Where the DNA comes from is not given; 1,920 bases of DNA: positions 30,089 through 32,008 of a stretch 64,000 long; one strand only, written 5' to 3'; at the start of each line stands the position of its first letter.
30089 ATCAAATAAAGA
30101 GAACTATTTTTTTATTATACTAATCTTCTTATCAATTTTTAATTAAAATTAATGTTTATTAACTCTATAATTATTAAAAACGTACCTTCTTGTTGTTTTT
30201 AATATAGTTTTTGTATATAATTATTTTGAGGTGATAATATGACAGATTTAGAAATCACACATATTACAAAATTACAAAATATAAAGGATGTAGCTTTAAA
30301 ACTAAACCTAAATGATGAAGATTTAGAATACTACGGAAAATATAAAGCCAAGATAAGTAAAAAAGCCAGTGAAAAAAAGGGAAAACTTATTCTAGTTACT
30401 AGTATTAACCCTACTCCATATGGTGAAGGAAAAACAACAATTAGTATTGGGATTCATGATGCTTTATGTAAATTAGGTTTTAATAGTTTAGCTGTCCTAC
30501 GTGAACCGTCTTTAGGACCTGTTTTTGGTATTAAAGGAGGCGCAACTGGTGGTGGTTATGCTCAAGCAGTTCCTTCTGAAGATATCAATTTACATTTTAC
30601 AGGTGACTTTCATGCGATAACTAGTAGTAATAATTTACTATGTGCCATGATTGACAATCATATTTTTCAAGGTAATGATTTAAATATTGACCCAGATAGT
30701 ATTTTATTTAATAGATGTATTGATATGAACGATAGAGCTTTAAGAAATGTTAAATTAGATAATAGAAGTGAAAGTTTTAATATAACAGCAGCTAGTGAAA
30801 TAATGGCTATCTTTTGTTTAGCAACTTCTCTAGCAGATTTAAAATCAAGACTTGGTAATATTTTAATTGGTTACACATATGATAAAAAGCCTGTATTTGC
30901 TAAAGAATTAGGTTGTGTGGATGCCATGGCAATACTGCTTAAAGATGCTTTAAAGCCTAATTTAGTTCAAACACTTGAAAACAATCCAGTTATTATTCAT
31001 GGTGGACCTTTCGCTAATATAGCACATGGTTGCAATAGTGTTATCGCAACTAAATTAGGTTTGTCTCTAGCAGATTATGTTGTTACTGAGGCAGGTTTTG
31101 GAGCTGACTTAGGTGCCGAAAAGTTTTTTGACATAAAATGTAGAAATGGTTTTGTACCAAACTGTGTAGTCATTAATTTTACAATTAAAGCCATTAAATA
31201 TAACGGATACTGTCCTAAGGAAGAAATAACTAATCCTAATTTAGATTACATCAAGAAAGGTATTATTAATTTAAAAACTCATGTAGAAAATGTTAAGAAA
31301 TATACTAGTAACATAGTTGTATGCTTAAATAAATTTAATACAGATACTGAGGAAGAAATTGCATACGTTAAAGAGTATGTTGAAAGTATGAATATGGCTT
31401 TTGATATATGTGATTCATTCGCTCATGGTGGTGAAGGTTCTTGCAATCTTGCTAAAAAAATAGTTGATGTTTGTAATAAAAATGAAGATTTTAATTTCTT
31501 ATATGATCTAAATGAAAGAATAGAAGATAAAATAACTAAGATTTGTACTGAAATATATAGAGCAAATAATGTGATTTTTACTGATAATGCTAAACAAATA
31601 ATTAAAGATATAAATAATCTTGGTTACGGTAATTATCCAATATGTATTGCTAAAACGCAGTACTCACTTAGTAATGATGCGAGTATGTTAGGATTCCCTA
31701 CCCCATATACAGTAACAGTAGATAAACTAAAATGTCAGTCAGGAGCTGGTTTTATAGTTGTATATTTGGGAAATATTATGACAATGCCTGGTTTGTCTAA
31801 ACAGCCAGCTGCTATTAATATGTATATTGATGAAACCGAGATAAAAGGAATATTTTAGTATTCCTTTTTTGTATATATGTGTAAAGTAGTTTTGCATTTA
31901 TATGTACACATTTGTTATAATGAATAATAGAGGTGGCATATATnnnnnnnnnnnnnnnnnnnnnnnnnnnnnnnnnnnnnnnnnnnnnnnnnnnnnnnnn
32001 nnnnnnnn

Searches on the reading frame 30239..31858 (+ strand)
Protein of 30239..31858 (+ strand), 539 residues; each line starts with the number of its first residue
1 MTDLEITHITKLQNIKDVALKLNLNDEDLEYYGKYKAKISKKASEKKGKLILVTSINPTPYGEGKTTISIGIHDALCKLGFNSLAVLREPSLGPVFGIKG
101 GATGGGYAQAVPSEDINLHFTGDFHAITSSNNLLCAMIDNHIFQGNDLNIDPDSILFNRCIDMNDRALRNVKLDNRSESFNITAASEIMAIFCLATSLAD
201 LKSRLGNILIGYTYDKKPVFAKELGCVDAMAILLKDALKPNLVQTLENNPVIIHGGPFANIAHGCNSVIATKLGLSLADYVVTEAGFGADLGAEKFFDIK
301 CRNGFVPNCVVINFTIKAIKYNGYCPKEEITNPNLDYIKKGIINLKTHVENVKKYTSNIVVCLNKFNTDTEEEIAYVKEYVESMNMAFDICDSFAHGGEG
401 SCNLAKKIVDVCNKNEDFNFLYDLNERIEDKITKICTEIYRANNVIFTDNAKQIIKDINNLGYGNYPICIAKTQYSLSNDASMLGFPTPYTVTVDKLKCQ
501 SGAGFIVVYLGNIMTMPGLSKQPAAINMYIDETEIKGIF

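Call 29: search_protein_families(library=pfam, proteins=[window:30239-31858:+], max_evalue=0.00001)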
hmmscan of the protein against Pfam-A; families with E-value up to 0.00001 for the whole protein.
window:30239-31858:+ (539 aa): 1 family
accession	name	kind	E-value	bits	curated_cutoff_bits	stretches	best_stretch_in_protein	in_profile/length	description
PF01268.25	FTHFS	-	4.2e-235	781.6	27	1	2-539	2-556/556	Formate--tetrahydrofolate ligase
